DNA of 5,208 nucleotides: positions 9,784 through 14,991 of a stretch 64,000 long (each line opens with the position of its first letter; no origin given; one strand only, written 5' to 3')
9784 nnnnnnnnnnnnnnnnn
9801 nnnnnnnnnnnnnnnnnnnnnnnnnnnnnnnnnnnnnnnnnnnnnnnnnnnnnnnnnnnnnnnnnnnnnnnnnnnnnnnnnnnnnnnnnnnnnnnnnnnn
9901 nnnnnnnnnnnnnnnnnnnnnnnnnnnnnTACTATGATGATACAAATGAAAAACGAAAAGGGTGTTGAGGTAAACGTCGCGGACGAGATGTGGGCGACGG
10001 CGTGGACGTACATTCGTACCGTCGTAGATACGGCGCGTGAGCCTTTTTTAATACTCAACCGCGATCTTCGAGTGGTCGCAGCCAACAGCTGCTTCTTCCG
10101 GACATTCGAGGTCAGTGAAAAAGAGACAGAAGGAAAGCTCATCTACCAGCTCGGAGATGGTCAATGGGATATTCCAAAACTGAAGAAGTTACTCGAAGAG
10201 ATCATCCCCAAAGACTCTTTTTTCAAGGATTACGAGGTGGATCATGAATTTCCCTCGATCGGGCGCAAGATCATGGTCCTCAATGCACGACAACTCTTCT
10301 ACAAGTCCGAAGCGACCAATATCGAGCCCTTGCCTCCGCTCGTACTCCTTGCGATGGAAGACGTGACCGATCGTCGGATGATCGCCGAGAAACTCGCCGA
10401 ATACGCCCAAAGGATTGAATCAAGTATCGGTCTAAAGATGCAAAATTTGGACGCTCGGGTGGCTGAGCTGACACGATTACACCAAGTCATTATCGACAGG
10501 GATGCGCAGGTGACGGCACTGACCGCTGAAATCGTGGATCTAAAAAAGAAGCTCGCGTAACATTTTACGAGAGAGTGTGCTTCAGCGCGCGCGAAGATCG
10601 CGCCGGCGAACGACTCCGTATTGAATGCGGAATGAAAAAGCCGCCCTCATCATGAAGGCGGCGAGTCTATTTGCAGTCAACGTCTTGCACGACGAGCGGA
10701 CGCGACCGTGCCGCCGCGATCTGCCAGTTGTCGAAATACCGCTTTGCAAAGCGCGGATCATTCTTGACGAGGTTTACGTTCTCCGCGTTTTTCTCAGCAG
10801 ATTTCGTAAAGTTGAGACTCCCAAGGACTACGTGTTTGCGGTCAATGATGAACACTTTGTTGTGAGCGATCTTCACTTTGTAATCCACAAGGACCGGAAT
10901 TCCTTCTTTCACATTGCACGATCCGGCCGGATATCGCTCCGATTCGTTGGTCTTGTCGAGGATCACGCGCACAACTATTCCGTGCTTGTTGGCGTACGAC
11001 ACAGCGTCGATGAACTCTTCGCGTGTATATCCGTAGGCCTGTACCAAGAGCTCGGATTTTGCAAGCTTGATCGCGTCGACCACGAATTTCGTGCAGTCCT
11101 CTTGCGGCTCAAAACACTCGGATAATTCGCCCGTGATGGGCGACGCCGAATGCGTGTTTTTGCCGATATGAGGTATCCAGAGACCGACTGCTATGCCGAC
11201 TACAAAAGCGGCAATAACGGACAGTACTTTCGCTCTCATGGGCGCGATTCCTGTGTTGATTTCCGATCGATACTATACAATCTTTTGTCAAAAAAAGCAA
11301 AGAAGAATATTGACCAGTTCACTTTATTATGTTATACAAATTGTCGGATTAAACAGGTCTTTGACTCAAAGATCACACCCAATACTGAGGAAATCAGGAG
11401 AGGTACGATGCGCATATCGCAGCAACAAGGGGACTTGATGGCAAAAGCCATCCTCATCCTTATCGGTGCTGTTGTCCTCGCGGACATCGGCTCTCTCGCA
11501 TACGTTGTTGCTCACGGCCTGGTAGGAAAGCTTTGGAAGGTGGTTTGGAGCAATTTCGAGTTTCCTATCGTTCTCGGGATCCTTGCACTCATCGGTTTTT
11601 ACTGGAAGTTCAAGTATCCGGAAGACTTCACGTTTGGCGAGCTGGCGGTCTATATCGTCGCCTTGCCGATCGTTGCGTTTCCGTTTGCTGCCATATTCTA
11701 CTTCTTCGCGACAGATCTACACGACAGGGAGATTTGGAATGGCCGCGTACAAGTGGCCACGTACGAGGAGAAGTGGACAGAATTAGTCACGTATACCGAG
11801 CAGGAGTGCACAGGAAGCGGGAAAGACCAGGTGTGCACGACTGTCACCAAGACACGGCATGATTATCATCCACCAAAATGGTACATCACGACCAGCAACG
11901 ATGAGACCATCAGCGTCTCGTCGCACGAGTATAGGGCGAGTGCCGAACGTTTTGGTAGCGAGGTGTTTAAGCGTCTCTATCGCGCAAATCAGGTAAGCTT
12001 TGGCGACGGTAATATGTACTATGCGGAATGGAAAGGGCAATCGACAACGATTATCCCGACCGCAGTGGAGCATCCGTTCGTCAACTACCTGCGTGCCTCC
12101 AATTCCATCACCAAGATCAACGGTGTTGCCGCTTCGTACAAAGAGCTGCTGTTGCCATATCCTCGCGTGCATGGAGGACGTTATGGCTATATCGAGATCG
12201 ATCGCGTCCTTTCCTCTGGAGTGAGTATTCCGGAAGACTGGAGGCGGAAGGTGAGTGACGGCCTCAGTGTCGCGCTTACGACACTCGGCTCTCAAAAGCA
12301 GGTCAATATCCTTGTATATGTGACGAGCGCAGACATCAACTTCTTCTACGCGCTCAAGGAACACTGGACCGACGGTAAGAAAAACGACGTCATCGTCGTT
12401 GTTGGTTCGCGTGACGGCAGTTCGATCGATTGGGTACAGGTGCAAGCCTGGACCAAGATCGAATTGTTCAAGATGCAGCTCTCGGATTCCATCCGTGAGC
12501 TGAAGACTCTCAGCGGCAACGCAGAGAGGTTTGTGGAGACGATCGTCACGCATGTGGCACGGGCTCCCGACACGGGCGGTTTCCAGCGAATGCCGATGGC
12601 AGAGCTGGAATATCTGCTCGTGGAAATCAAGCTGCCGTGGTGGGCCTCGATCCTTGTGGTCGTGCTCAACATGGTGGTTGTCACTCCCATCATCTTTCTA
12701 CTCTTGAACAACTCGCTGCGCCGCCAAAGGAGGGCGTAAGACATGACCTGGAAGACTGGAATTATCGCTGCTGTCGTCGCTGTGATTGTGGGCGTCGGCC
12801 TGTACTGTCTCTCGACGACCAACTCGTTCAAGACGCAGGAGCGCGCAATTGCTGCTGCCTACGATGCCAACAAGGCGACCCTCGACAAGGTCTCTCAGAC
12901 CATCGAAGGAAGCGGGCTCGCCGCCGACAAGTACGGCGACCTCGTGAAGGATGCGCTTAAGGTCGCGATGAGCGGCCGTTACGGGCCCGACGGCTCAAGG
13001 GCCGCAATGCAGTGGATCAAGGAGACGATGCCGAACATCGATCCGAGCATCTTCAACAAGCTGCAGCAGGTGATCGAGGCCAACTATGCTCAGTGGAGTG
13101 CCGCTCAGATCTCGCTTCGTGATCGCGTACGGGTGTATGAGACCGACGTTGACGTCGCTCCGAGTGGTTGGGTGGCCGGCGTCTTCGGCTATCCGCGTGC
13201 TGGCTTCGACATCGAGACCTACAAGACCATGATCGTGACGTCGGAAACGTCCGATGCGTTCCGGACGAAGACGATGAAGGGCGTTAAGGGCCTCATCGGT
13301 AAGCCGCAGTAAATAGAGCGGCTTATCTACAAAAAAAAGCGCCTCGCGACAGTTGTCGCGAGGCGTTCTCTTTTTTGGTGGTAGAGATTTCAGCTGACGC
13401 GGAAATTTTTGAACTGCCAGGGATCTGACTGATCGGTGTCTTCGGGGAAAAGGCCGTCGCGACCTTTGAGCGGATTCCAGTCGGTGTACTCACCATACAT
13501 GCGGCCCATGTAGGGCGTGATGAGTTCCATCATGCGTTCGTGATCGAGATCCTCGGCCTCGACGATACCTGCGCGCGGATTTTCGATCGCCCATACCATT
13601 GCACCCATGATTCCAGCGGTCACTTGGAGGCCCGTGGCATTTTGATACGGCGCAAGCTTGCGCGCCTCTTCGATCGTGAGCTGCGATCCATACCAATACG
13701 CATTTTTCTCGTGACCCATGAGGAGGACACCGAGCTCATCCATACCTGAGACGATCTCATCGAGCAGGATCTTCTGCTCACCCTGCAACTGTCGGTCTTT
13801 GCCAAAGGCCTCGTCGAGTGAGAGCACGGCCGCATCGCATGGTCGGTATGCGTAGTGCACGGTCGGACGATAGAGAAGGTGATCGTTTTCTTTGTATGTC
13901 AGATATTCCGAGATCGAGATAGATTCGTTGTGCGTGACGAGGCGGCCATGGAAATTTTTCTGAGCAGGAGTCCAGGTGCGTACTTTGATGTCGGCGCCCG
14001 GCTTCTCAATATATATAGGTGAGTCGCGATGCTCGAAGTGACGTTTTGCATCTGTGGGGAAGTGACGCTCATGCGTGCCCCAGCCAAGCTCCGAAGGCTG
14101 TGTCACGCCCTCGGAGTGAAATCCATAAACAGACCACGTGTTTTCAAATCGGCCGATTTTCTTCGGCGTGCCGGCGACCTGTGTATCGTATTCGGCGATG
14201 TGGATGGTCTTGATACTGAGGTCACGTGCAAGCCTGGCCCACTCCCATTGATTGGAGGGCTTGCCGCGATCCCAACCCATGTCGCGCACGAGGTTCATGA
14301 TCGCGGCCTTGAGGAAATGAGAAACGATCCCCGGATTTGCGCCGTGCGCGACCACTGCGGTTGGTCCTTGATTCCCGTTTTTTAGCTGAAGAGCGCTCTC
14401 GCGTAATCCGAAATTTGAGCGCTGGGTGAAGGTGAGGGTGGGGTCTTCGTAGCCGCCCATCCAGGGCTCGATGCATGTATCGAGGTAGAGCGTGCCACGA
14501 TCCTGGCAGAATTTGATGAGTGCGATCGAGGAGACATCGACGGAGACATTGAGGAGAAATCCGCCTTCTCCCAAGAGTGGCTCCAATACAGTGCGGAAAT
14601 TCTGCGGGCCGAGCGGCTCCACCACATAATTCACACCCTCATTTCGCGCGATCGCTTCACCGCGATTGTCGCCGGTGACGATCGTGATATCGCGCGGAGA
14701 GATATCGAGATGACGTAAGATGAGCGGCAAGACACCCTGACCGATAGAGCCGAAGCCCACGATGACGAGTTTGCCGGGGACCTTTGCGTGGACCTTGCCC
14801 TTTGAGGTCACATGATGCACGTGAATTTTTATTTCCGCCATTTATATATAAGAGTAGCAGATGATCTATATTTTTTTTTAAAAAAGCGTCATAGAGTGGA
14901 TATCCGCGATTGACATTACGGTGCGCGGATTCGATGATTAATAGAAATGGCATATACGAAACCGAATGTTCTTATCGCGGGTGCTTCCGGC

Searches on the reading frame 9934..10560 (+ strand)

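Call 41: search_protein_families(library=pfam, proteins=[window:9934-10560:+], max_evalue=0.001)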
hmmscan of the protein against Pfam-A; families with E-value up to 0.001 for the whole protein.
window:9934-10560:+ (208 aa): 2 families
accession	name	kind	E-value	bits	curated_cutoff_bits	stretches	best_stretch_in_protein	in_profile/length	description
PF00989.32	PAS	-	0.00032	21.1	22.6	1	27-117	3-91/113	PAS fold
PF13188.13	PAS_8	-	0.00042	20.6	21.8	1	26-74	2-48/65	PAS domain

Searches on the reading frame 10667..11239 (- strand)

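Call 41: search_protein_families(library=pfam, proteins=[window:10667-11239:-], max_evalue=0.001)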
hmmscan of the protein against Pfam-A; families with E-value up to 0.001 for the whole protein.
window:10667-11239:- (190 aa): 1 family
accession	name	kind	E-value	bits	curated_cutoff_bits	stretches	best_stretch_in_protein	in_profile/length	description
PF13091.12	PLDc_2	-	5.5e-18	65.5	27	1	54-168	2-124/132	PLD-like domain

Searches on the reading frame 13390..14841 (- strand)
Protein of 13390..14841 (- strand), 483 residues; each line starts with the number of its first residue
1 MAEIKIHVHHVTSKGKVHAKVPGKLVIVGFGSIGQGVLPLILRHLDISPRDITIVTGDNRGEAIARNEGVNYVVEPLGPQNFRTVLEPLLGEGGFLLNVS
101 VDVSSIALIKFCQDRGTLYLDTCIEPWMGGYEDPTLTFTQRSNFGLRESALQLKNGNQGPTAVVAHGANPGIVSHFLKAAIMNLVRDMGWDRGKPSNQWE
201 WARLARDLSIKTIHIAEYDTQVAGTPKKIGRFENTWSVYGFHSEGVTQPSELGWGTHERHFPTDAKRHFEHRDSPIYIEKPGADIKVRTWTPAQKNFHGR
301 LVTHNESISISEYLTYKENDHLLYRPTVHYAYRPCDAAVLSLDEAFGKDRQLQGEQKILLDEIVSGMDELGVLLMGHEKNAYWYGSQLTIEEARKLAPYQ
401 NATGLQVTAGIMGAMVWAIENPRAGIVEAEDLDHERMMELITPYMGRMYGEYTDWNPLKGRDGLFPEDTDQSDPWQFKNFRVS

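Call 41: search_protein_families(library=pfam, proteins=[window:13390-14841:-], max_evalue=0.001)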
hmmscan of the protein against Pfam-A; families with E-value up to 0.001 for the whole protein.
window:13390-14841:- (483 aa): 2 families
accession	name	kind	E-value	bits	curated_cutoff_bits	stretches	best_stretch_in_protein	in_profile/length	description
PF16653.10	Sacchrp_dh_C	-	5.2e-29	102.6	31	1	167-449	1-261/265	Saccharopine dehydrogenase C-terminal domain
PF03435.24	Sacchrp_dh_NADP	-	9.6e-25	87.8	25.1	1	26-163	2-129/129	Saccharopine dehydrogenase NADP binding domain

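Call 47: search_protein_families(library=ncbifam, proteins=[window:13390-14841:-], max_evalue=0.001)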
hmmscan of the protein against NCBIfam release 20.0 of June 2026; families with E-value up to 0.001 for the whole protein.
window:13390-14841:- (483 aa): 0 families
